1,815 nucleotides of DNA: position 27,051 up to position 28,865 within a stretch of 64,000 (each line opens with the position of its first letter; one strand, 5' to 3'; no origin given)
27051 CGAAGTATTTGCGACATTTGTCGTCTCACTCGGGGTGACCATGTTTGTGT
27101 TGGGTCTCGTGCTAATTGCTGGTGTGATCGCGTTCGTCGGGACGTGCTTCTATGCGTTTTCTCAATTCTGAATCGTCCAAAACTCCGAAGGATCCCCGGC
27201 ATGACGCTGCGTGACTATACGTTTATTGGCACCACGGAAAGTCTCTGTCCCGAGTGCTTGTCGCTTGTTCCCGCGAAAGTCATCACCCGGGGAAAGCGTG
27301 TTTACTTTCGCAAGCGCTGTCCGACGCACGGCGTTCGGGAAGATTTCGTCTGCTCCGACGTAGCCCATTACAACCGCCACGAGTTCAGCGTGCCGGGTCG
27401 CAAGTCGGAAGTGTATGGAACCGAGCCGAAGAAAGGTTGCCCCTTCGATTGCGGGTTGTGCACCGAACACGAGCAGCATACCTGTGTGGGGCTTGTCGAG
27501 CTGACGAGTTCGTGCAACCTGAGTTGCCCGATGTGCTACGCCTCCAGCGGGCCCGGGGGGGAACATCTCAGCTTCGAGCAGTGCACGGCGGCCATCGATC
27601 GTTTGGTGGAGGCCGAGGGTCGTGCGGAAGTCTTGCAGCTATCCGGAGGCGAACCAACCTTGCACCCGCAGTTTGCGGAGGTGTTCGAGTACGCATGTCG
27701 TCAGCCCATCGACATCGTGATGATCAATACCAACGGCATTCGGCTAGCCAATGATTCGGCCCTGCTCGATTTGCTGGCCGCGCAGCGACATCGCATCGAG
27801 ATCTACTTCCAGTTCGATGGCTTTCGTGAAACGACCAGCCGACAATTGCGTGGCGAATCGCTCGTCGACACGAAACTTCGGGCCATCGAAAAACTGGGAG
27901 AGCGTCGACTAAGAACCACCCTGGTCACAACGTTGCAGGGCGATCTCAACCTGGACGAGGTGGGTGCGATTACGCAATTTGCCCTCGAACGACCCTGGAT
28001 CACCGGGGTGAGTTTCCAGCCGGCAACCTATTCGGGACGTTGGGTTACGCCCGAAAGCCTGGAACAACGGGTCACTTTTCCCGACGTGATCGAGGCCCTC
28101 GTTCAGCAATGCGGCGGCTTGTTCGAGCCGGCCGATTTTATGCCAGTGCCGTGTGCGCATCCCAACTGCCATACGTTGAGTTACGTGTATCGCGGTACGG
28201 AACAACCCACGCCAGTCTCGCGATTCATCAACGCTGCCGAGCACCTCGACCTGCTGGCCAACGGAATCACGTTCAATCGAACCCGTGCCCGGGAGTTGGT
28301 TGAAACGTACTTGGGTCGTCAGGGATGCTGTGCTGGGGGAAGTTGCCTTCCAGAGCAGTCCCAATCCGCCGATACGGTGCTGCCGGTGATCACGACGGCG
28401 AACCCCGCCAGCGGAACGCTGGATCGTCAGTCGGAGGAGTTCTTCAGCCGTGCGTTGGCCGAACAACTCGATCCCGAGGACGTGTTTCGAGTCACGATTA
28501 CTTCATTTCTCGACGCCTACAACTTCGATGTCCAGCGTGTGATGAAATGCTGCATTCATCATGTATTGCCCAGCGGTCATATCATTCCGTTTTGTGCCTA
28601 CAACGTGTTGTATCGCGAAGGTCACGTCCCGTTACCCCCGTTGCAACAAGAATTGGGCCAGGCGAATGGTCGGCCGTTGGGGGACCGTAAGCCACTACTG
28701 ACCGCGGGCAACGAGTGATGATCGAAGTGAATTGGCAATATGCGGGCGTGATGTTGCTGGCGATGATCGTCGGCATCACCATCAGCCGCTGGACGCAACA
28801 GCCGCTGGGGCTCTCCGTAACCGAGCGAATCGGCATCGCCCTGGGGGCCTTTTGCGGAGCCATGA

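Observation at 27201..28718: Tes / GDGT-MAS-like multi-cluster radical SAM enzyme in a planctomycete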

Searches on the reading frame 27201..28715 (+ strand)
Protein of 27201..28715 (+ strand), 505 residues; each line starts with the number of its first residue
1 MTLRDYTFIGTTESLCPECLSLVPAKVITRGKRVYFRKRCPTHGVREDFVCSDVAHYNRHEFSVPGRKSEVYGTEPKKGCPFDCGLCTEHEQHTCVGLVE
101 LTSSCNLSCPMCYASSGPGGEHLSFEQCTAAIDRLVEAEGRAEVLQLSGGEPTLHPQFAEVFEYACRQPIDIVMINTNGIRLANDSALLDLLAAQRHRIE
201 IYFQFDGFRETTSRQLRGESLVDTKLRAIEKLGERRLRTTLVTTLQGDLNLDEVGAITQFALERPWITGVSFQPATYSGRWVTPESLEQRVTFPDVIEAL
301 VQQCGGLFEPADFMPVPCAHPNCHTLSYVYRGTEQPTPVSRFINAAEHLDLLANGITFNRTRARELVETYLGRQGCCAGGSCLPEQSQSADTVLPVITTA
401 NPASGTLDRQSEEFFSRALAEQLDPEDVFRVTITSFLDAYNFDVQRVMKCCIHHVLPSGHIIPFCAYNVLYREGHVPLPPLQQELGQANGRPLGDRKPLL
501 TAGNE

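Call 3: search_protein_families(library=pfam, proteins=[window:27201-28715:+], max_evalue=0.01)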
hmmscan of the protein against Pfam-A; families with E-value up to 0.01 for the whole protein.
window:27201-28715:+ (505 aa): 3 families
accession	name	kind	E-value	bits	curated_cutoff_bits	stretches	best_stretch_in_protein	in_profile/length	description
PF04055.27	Radical_SAM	-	2.1e-20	74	29.5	1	100-260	2-165/166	Radical SAM superfamily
PF23545.1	Zn_ribbon_HMPTM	-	1.1e-18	67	27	1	8-52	1-45/45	HMPTM N-terminal zinc ribbon domain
PF13353.11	Fer4_12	-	0.0027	18.4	22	1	102-192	12-106/137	4Fe-4S single cluster domain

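Call 4: search_protein_families(library=ncbifam, proteins=[window:27201-28715:+], max_evalue=0.01)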
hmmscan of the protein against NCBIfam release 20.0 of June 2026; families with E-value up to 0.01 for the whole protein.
window:27201-28715:+ (505 aa): 50 families (the best 25 are shown)
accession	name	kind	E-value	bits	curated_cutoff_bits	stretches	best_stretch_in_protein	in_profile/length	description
NF045646.2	rSAM_Se_TrsS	equivalog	2.2e-102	342.9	490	1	11-474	2-436/441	radical SAM (seleno)protein TrsS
NF045702.1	rSAM_GDGT_ether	equivalog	1.6e-86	290.9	450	2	12-327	2-320/486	tetraether lipid synthase Tes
NF045703.1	rSAM_Tes_intein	exception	4.9e-48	163.7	1700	3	141-319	643-817/1040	tetraether lipid synthase Tes, intein-containing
TIGR03962.1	mycofact_rSAM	equivalog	9.4e-18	64.5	265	1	99-257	16-172/339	mycofactocin radical SAM maturase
TIGR04317.1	W_rSAM_matur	equivalog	6.5e-13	48.5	380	1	98-238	7-142/349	tungsten cofactor oxidoreductase radical SAM maturase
TIGR04546.1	rSAM_ahbC_deAc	equivalog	1e-12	47.6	650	1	96-282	40-220/390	12,18-didecarboxysiroheme deacetylase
TIGR04055.1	rSAM_NirJ2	equivalog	7.3e-12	45.5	500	1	102-264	7-164/326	putative heme d1 biosynthesis radical SAM protein NirJ2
TIGR02666.1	moaA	equivalog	2.1e-11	43.4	284.05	1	100-266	15-185/336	GTP 3',8-cyclase MoaA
TIGR04051.1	rSAM_NirJ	equivalog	2.1e-11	43.4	515.45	1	98-261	5-163/354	heme d1 biosynthesis radical SAM protein NirJ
TIGR04054.1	rSAM_NirJ1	equivalog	3.4e-11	42.4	650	1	93-280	34-215/387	putative heme d1 biosynthesis radical SAM protein NirJ1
TIGR04311.1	rSAM_Geo_metal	subfamily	9e-11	41.4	400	1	99-237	7-144/423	radical SAM/SPASM family putative metalloenzyme maturase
NF038283.1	viperin_w_prok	equivalog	1.6e-10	40.7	180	1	101-188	8-99/281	viperin family antiviral radical SAM protein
TIGR04347.1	pseudo_SAM_Halo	equivalog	2e-10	40.5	525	1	88-254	31-192/390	TIGR04347 family pseudo-SAM/SPASM protein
TIGR04167.1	rSAM_SeCys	equivalog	4.6e-10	39.2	300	1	99-233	12-144/303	arsenosugar biosynthesis radical SAM (seleno)protein ArsS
TIGR04053.2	TIGR04053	equivalog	6e-10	38.9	395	1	93-259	6-171/366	TIGR04053 family radical SAM/SPASM domain-containing protein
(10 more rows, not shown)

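Call 5: search_solved_structures(query=window:27201-28715:+, max_evalue=0.01, show_alignments=2)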
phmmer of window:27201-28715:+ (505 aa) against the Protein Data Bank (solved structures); distinct sequences matched with E-value up to 0.01: 6.
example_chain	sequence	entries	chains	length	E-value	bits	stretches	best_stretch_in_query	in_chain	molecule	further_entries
7tol_A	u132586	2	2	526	6.3e-70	239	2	12-322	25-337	glycerol dibiphytanyl glycerol tetraether - macrocyclic archaeol synthase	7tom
6efn_A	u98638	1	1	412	4.3e-12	48.3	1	99-259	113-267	Sporulation killing factor maturation protein SkfB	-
8wm2_A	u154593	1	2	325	3.2e-07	32.2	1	100-209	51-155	Fe-S radical SAM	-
5wgg_A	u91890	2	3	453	0.00033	22.2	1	100-214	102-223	Radical SAM domain protein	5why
7voc_C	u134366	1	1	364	0.0023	19.4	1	93-230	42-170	Cytosylglucuronate decarboxylase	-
7vob_C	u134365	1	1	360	0.003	19.1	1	98-230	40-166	Cytosylglucuronate decarboxylase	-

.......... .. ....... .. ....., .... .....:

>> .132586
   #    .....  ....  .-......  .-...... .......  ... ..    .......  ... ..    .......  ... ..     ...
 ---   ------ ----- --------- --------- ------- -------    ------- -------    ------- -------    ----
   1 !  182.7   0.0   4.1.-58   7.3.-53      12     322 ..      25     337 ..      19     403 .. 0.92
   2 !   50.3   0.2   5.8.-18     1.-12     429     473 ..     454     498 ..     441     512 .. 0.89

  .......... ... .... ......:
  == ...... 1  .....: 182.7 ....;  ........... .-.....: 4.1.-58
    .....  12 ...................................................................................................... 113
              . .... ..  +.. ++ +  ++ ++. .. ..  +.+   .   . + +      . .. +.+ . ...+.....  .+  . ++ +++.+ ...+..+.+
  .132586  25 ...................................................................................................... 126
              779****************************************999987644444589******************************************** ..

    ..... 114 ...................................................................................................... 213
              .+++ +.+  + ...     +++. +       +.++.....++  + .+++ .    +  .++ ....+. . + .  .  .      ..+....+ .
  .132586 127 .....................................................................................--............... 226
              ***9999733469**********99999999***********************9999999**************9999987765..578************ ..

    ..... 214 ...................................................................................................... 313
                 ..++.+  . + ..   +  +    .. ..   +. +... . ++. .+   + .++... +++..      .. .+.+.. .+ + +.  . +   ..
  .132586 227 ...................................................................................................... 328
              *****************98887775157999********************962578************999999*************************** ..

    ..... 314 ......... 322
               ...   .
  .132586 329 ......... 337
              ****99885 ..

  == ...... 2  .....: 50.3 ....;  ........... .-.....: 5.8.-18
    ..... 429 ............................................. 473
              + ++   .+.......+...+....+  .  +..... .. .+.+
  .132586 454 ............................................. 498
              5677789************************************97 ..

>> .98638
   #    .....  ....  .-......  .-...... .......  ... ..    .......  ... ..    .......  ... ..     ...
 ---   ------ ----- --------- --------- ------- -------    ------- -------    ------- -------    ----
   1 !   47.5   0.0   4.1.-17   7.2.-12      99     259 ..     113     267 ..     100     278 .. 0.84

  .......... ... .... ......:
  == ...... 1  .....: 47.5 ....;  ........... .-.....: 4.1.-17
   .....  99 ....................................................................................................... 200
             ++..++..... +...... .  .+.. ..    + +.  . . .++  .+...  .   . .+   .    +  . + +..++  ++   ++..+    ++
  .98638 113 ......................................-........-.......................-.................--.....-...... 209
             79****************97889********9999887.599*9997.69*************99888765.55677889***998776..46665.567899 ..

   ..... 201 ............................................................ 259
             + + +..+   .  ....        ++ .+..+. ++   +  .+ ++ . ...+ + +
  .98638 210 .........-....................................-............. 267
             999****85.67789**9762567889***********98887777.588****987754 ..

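Call 12: find_homologous_proteins(query=window:27201-28715:+, max_evalue=1e-10)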
Query window:27201-28715:+ (505 aa): 4233 proteins with E <= 1e-10 among 8000 candidates; the best 120 are listed.
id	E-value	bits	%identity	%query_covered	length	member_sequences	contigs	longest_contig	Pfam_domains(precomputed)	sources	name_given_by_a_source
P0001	0.0e+0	1181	100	100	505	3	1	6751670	PF23545.2,PF04055.28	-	-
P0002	0.0e+0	1018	85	100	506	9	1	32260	PF23545.2,PF04055.28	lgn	-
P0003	1.3e-286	969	81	100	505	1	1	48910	PF23545.2,PF04055.28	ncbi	-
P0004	4.4e-248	842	82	87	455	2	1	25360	PF23545.2,PF04055.28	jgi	-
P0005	5.8e-240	815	69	97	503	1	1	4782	PF23545.2,PF04055.28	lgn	-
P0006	4.0e-239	812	69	97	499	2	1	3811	PF23545.2,PF04055.28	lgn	-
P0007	1.4e-238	810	68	96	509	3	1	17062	PF23545.2,PF04055.28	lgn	-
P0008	7.4e-237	805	68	97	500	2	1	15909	PF23545.2,PF04055.28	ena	-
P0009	1.4e-236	804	68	98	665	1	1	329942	PF23545.2,PF04055.28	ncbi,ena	-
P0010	1.2e-235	801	68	96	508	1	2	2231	PF23545.2,PF04055.28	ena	-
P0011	5.2e-235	799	68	97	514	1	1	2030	PF23545.2,PF04055.28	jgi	-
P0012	5.5e-234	795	65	96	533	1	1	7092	PF23545.2,PF04055.28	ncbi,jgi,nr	ncbi:MAG TPA: radical SAM protein [Pirellulales bacterium]|nr:radical SAM protein [Pirellulales bact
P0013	9.3e-234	794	68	97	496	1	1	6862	PF23545.2,PF04055.28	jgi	jgi:uncharacterized radical SAM superfamily Fe-S cluster-containing enzyme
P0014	2.1e-233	793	68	96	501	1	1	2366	PF23545.2,PF04055.28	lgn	-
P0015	3.8e-233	792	66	97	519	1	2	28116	PF23545.2,PF04055.28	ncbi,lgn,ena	-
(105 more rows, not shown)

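Call 19: find_related_loci(query=window:27201-28715:+, collection=genome_contigs, flank=8000)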
Query window:27201-28715:+ (505 aa) in genome_contigs; peptide patterns used: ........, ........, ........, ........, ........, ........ (x = any residue, [..] = any of these).
330 stretches matched a pattern; 286 encode a relative of the query (tblastn E <= 1e-3); the best 80 are kept; 80 distinct loci.
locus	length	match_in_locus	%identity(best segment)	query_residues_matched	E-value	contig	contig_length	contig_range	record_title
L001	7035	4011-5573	65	1-485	0e+0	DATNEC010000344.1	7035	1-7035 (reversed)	MAG TPA_asm: Pirellulales bacterium isolate SMAG_U11258 k141_132616, whole genome shotgun sequence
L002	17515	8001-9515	66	3-490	0e+0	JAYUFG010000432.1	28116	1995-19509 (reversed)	MAG: Planctomycetaceae bacterium isolate GFS_7658 GFS_7658_431, whole genome shotgun sequence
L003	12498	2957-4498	63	1-483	0e+0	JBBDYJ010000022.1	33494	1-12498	MAG: Pirellulales bacterium isolate LejiaD_65_107 Lejia_D_2146_length_33494_cov_67, whole genome shotgun sequence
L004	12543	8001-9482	66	1-487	0e+0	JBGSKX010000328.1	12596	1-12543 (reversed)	MAG: Pirellulales bacterium isolate JTS-AC191 k141_140142, whole genome shotgun sequence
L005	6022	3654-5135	66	1-504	0e+0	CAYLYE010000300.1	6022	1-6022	MAG TPA_asm: uncultured Planctomycetaceae bacterium isolate SRP292972_co1_127 genome assembly, contig: NODE_5300_length_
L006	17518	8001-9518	65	1-504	0e+0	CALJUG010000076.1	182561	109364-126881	MAG TPA_asm: uncultured bacterium isolate SRR7515932_bin.73_CONCOCT_v1.1_MAG genome assembly, contig: ERZ869940.46, whol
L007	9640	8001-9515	65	1-483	0e+0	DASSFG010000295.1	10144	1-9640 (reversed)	MAG TPA_asm: Pirellulales bacterium isolate SMAG_U999 k141_1566722, whole genome shotgun sequence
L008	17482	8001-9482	65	1-487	0e+0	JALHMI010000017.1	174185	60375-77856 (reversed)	MAG: Pirellulales bacterium isolate Bin_30_5 c_000000000552, whole genome shotgun sequence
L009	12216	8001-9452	67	1-486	0e+0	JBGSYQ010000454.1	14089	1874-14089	MAG: Pirellulales bacterium isolate JTS-RE94 k141_9761829, whole genome shotgun sequence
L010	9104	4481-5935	66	1-485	0e+0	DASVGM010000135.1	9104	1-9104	MAG TPA_asm: Pirellulales bacterium isolate SMAG_U2115 k141_579746, whole genome shotgun sequence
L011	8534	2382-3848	66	1-483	0e+0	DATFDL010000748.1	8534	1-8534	MAG TPA_asm: Pirellulales bacterium isolate SMAG_U8579 k141_1893124, whole genome shotgun sequence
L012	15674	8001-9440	65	1-481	0e+0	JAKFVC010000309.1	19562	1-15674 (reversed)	MAG: Planctomycetaceae bacterium isolate D1_Bin_8 D1_0002016, whole genome shotgun sequence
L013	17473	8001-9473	68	1-483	0e+0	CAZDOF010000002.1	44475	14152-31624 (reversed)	MAG TPA_asm: uncultured Planctomycetaceae bacterium isolate SRP092902_co1_39 genome assembly, contig: NODE_837_length_44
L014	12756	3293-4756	67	1-492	0e+0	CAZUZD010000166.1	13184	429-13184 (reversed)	MAG TPA_asm: uncultured Isosphaeraceae bacterium isolate SRP302895_co1_437 genome assembly, contig: NODE_9180_length_131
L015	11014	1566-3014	66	1-485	0e+0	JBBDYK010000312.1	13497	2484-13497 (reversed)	MAG: Pirellulales bacterium isolate LejiaD_2_63_9 Lejia_D_7156_length_13497_cov_5, whole genome shotgun sequence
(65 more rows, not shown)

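Call 26: search_protein_representatives(protein=window:27201-28715:+)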
Query: 505 residues. Proteins with E-value up to 0.001 (for the whole library): 11575; up to 1e-10: 2406; up to 1e-30: 643. The best 150 are listed.
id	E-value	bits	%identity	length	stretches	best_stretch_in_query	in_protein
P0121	1.4e-191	653.6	56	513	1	2-484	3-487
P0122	2.3e-126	438.4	57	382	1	139-483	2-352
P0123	3.9e-122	424.5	58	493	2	55-285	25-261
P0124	7.3e-108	377.4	44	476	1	9-488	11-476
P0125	4.0e-107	375.0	44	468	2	4-355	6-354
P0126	6.2e-103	361.2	52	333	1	56-377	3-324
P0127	4.8e-100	351.6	55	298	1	199-482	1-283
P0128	9.9e-100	350.6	39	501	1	4-480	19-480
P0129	5.9e-95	334.8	39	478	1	2-473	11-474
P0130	9.6e-94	330.8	44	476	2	7-371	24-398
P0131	1.1e-93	330.7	65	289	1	111-332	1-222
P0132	1.2e-91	324.0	38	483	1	8-472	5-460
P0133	3.9e-90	318.9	40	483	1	3-483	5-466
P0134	5.7e-89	315.1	38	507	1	10-472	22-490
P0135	1.5e-88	313.7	42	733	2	12-357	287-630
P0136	5.1e-87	308.7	40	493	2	2-356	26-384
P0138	1.3e-84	300.7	39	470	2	4-366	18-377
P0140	3.4e-84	299.3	38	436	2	14-355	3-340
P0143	2.1e-83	296.7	40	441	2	3-338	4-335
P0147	4.0e-82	292.5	38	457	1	10-474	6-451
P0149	7.7e-82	291.6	39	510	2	4-360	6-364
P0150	1.0e-81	291.2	37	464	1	7-472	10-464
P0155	2.5e-79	283.3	38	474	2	11-359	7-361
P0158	9.9e-78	278.0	35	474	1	8-474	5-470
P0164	2.8e-75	269.9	38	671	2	11-363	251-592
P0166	1.3e-74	267.8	40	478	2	10-351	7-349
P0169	4.3e-74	266.0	41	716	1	4-329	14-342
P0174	1.4e-73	264.3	33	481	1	6-473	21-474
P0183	2.8e-71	256.7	38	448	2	11-324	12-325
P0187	3.0e-69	250.1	35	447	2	11-362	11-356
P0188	3.3e-69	249.9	38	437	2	10-361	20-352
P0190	1.9e-68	247.4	38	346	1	5-319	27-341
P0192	4.8e-68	246.1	32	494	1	4-472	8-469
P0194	2.0e-67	244.0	35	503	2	10-352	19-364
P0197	3.8e-67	243.1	42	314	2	107-365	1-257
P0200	1.2e-66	241.4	37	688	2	9-324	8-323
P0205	4.1e-66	239.7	37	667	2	9-359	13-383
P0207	9.8e-66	238.4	38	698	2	6-324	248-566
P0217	3.1e-64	233.5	36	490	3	9-325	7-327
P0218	5.4e-64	232.7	34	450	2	11-350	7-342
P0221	3.2e-63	230.1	36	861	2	8-336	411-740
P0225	9.2e-63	228.6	41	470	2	9-316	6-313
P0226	1.1e-62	228.4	37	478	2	12-324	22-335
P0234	5.4e-61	222.8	36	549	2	11-323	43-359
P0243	5.1e-60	219.6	35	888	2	9-324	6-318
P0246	7.2e-60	219.1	36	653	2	8-324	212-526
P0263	1.1e-57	211.9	35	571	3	10-335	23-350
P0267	1.8e-57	211.2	36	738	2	12-330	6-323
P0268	2.1e-57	210.9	34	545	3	11-328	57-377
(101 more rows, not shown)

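Call 33: search_protein_families(library=ncbifam, proteins=[P0121, P0128, P0138, P0150, P0132, P0158, P0129, P0124, P0140, P0217], max_evalue=1e-40)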
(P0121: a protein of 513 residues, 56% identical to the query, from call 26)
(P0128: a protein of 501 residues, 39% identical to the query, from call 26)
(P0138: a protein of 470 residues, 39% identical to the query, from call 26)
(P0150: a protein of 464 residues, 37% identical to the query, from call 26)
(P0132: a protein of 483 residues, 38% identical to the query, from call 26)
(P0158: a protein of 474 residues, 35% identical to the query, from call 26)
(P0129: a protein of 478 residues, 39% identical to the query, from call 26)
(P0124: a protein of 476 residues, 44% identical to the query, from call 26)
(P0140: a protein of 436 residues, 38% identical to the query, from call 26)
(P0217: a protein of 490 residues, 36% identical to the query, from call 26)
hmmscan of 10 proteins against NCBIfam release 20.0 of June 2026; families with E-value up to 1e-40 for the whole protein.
P0121 (513 aa): 3 families
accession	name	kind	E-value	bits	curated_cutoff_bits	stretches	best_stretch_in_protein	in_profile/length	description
NF045646.2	rSAM_Se_TrsS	equivalog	1.2e-102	343.7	490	1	12-477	2-436/441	radical SAM (seleno)protein TrsS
NF045702.1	rSAM_GDGT_ether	equivalog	9.5e-87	291.6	450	1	13-327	2-319/486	tetraether lipid synthase Tes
NF045703.1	rSAM_Tes_intein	exception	1.8e-45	155.2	1700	0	145-320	646-817/1040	tetraether lipid synthase Tes, intein-containing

P0128 (501 aa): 3 families
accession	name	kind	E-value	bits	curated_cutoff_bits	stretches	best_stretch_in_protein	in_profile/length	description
NF045646.2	rSAM_Se_TrsS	equivalog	2.5e-96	322.9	490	1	27-475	3-437/441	radical SAM (seleno)protein TrsS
NF045702.1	rSAM_GDGT_ether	equivalog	1.9e-86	290.7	450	1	27-336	2-314/486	tetraether lipid synthase Tes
NF045703.1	rSAM_Tes_intein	exception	1.3e-48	165.6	1700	0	153-333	638-816/1040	tetraether lipid synthase Tes, intein-containing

P0138 (470 aa): 2 families
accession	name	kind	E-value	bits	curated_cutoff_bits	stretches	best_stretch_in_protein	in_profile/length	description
NF045646.2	rSAM_Se_TrsS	equivalog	2.1e-80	270.5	490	1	25-461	2-433/441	radical SAM (seleno)protein TrsS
NF045702.1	rSAM_GDGT_ether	equivalog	2.8e-66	224.1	450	1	26-333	2-316/486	tetraether lipid synthase Tes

P0150 (464 aa): 3 families
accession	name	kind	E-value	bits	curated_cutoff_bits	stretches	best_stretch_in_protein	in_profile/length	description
NF045646.2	rSAM_Se_TrsS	equivalog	4.1e-96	322.2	490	1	15-461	3-431/441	radical SAM (seleno)protein TrsS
NF045702.1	rSAM_GDGT_ether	equivalog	4.2e-90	302.7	450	1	15-327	2-312/486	tetraether lipid synthase Tes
NF045703.1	rSAM_Tes_intein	exception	8.6e-47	159.5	1700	0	151-326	645-816/1040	tetraether lipid synthase Tes, intein-containing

P0132 (483 aa): 2 families
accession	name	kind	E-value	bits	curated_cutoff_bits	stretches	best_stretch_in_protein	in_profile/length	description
NF045646.2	rSAM_Se_TrsS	equivalog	5.3e-82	275.7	490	1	8-457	2-431/441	radical SAM (seleno)protein TrsS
NF045702.1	rSAM_GDGT_ether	equivalog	4.9e-80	269.5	450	1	9-319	2-315/486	tetraether lipid synthase Tes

P0158 (474 aa): 2 families
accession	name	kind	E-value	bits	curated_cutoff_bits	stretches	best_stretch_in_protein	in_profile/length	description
NF045646.2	rSAM_Se_TrsS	equivalog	3.2e-80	269.8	490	1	8-465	2-431/441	radical SAM (seleno)protein TrsS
NF045702.1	rSAM_GDGT_ether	equivalog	2.7e-74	250.5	450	1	9-318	2-313/486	tetraether lipid synthase Tes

P0129 (478 aa): 3 families
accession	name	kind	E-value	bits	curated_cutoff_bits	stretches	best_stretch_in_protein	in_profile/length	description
NF045646.2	rSAM_Se_TrsS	equivalog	1.4e-105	353.4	490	1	21-475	3-436/441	radical SAM (seleno)protein TrsS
NF045702.1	rSAM_GDGT_ether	equivalog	4.3e-94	315.9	450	1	21-330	2-312/486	tetraether lipid synthase Tes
NF045703.1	rSAM_Tes_intein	exception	1.1e-54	185.7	1700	0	135-471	626-980/1040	tetraether lipid synthase Tes, intein-containing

P0124 (476 aa): 3 families
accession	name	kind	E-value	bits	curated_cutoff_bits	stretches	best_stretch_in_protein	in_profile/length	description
NF045646.2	rSAM_Se_TrsS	equivalog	3.1e-98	329.2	490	1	14-455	3-431/441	radical SAM (seleno)protein TrsS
NF045702.1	rSAM_GDGT_ether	equivalog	6.6e-95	318.5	450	1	14-322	2-314/486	tetraether lipid synthase Tes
NF045703.1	rSAM_Tes_intein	exception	8.2e-55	186.1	1700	0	126-457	625-981/1040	tetraether lipid synthase Tes, intein-containing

P0140 (436 aa): 3 families
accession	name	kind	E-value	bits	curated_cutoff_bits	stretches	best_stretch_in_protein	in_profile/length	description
NF045646.2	rSAM_Se_TrsS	equivalog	2.2e-105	352.8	490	1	3-431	5-433/441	radical SAM (seleno)protein TrsS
NF045702.1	rSAM_GDGT_ether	equivalog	1e-96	324.5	450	1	3-431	4-472/486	tetraether lipid synthase Tes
NF045703.1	rSAM_Tes_intein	exception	8.7e-50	169.5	1700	0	132-432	645-982/1040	tetraether lipid synthase Tes, intein-containing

P0217 (490 aa): 3 families
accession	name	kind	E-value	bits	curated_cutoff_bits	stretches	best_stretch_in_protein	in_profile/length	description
NF045702.1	rSAM_GDGT_ether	equivalog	6.6e-167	556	450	1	9-488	1-485/486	tetraether lipid synthase Tes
NF045646.2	rSAM_Se_TrsS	equivalog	4.8e-111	371.4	490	1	9-322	2-311/441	radical SAM (seleno)protein TrsS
NF045703.1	rSAM_Tes_intein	exception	8.9e-101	338.3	1700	1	120-486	621-993/1040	tetraether lipid synthase Tes, intein-containing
